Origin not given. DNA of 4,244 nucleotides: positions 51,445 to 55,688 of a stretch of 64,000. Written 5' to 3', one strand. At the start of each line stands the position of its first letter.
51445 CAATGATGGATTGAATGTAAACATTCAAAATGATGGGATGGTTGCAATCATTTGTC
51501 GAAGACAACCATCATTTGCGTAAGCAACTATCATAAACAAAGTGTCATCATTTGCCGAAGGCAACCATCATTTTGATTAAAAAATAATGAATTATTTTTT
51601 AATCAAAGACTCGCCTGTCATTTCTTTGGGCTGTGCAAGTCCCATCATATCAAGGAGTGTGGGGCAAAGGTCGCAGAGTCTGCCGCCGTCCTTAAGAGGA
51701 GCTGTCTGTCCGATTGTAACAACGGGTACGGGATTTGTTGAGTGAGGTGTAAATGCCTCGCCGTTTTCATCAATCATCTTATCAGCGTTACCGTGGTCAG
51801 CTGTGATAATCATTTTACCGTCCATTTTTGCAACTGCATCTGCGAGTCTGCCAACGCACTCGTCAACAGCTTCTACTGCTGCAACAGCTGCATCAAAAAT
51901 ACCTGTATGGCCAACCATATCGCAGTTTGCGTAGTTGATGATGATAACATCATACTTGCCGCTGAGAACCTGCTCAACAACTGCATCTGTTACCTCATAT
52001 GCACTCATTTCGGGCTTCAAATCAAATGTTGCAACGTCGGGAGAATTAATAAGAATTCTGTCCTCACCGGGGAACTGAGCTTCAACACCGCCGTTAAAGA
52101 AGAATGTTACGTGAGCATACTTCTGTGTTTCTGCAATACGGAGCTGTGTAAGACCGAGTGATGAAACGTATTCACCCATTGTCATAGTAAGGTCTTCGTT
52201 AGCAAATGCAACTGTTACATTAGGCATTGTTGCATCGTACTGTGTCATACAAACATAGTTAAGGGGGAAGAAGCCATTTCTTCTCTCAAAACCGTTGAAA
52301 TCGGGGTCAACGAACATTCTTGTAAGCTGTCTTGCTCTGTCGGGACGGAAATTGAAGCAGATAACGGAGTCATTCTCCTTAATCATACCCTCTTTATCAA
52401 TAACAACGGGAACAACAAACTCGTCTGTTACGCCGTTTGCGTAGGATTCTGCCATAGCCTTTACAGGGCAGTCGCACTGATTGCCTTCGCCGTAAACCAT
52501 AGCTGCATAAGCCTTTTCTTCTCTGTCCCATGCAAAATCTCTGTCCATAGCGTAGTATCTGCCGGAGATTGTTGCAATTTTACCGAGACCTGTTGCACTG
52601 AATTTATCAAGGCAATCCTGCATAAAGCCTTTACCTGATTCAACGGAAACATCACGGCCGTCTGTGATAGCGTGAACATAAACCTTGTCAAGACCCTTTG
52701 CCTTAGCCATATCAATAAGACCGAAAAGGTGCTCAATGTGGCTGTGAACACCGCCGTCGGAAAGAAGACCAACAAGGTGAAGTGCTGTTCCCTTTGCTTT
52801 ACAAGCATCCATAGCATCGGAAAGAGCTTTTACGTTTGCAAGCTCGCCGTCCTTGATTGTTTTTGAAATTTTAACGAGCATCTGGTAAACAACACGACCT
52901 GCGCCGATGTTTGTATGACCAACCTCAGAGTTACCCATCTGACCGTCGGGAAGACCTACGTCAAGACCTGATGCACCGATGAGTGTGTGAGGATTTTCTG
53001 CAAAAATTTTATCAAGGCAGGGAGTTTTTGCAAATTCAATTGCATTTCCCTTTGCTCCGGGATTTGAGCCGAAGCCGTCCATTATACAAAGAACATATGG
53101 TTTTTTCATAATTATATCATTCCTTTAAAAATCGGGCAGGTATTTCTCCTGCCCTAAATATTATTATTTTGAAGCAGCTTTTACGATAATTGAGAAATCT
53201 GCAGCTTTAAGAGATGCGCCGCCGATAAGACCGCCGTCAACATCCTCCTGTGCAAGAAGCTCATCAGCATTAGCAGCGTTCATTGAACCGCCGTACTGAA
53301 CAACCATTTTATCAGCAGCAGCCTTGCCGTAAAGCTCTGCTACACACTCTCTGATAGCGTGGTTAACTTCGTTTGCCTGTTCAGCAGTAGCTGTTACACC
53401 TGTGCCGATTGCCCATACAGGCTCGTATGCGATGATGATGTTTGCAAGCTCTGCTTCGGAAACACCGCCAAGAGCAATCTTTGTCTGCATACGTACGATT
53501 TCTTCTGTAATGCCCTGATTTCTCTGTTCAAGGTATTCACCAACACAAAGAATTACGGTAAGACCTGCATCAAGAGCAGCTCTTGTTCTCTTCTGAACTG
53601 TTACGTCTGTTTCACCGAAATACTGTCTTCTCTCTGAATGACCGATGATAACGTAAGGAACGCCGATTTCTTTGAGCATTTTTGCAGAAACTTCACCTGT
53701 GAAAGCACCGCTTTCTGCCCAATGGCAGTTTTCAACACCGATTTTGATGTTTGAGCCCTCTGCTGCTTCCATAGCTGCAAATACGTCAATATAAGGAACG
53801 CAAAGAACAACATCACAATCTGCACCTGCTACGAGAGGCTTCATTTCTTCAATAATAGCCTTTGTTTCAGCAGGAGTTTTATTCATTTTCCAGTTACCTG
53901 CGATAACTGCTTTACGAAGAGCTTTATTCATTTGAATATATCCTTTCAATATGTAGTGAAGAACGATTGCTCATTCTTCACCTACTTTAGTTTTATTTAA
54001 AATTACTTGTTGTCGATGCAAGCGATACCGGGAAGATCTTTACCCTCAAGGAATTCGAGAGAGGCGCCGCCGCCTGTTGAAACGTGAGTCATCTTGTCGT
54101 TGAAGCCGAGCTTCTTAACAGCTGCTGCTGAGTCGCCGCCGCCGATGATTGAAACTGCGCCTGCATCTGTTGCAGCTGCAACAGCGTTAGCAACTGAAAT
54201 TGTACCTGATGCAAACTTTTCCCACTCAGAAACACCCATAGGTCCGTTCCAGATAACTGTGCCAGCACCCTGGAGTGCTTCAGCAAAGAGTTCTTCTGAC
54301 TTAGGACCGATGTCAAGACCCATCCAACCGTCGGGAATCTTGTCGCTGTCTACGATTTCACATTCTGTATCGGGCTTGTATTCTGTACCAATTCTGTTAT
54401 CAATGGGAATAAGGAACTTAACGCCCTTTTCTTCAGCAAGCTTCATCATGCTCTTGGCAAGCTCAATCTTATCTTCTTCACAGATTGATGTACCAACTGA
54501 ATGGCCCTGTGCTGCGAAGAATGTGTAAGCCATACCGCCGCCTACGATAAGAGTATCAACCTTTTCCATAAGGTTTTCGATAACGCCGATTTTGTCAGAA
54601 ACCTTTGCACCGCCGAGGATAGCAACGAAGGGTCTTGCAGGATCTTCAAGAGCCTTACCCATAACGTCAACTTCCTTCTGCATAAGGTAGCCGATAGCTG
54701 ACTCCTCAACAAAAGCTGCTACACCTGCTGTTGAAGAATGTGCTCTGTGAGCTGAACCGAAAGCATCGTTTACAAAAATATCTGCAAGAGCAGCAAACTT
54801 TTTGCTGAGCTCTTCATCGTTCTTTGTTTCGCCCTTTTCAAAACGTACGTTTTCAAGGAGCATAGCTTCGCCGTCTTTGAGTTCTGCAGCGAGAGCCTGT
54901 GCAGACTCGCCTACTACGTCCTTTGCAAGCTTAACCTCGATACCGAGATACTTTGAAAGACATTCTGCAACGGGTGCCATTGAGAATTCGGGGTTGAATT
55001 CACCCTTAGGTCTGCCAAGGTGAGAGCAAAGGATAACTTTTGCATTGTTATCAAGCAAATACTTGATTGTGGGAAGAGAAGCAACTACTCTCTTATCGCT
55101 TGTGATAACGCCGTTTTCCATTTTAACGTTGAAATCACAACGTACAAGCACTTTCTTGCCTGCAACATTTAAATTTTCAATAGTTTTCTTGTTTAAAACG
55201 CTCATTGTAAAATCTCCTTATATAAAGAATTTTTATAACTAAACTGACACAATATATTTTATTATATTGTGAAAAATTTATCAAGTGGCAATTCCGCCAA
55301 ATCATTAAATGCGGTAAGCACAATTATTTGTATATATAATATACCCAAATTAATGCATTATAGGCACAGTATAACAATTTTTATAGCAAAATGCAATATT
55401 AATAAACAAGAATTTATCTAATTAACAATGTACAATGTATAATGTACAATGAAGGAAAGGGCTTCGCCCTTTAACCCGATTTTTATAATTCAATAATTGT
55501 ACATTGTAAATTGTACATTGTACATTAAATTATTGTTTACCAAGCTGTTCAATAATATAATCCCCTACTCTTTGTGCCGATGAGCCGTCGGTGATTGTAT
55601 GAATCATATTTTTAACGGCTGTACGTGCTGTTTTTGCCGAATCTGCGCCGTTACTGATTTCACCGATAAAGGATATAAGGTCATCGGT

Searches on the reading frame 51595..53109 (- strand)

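Call 46: search_protein_families(library=pfam, proteins=[window:51595-53109:-])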
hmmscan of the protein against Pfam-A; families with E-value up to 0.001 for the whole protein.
window:51595-53109:- (505 aa): 3 families
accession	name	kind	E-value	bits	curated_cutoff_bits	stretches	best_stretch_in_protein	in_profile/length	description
PF06415.18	iPGM_N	-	9.6e-85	283.9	27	1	81-293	1-217/217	BPG-independent PGAM N-terminus (iPGM_N)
PF01676.23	Metalloenzyme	-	2.9e-82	276.4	24.3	1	3-492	1-251/252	Metalloenzyme superfamily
PF01663.27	Phosphodiest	-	4.2e-06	27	23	1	377-443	157-223/342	Type I phosphodiesterase / nucleotide pyrophosphatase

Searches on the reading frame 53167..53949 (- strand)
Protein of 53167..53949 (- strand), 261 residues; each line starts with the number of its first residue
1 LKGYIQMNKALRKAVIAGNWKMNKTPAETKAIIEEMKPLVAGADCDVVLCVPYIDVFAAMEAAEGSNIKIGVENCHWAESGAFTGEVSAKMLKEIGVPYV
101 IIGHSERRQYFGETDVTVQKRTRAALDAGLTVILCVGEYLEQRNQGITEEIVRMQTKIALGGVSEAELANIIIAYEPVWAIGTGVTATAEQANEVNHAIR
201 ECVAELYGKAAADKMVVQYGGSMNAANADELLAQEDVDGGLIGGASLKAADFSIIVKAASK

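Call 46: search_protein_families(library=pfam, proteins=[window:53167-53949:-])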
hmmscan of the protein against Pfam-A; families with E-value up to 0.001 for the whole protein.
window:53167-53949:- (261 aa): 1 family
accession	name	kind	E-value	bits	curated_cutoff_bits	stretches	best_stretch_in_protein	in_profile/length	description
PF00121.24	TIM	-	2.8e-92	309.1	20.1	1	15-258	2-244/245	Triosephosphate isomerase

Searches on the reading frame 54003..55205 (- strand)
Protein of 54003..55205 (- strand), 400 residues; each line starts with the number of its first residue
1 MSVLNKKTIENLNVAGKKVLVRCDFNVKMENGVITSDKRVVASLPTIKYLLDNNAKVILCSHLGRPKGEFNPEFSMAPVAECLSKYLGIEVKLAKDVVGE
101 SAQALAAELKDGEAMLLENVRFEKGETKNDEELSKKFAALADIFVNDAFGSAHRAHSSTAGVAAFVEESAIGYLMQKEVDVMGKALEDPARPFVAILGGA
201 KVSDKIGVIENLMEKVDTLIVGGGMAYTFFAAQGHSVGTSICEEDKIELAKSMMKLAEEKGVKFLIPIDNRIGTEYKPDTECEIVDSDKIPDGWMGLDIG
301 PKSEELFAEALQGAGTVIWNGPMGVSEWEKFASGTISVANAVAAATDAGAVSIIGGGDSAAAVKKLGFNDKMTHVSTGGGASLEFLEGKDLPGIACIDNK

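Call 37: find_encoding_contigs(protein=window:54003-55205:-, flank=3000, max_places=10)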
Protein window:54003-55205:- (400 aa): no gene with exactly this product is on record in the collection.

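Call 46: search_protein_families(library=pfam, proteins=[window:54006-55205:-])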
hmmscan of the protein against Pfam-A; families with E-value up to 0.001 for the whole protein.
window:54006-55205:- (400 aa): 1 family
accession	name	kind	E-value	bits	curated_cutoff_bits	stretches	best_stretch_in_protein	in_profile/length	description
PF00162.24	PGK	-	8e-163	542.3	27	1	9-389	1-379/379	Phosphoglycerate kinase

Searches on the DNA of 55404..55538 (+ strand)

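Call 50: search_dna_similar(query=window:55404-55538:+, collection=plasmids, mode=distant, max_evalue=0.01)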
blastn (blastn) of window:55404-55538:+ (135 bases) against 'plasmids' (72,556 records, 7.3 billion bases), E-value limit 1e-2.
Records with a match: 1; places in all: 1; records where one place covers at least 80% of the query: 0.
Best place of each record, by identity: 95-99% 1.
By first word of the organism name: Candidatus 1.
By predicted mobility (MOB-suite, as given by PLSDB): non-mobilizable 1.
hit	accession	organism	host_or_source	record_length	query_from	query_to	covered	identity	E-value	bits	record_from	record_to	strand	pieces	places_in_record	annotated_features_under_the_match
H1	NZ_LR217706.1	Candidatus Erwinia haradaeae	Cinara cf. splendens/pseudotsugae ...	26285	93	120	21%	96.4%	8e-3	47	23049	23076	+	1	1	none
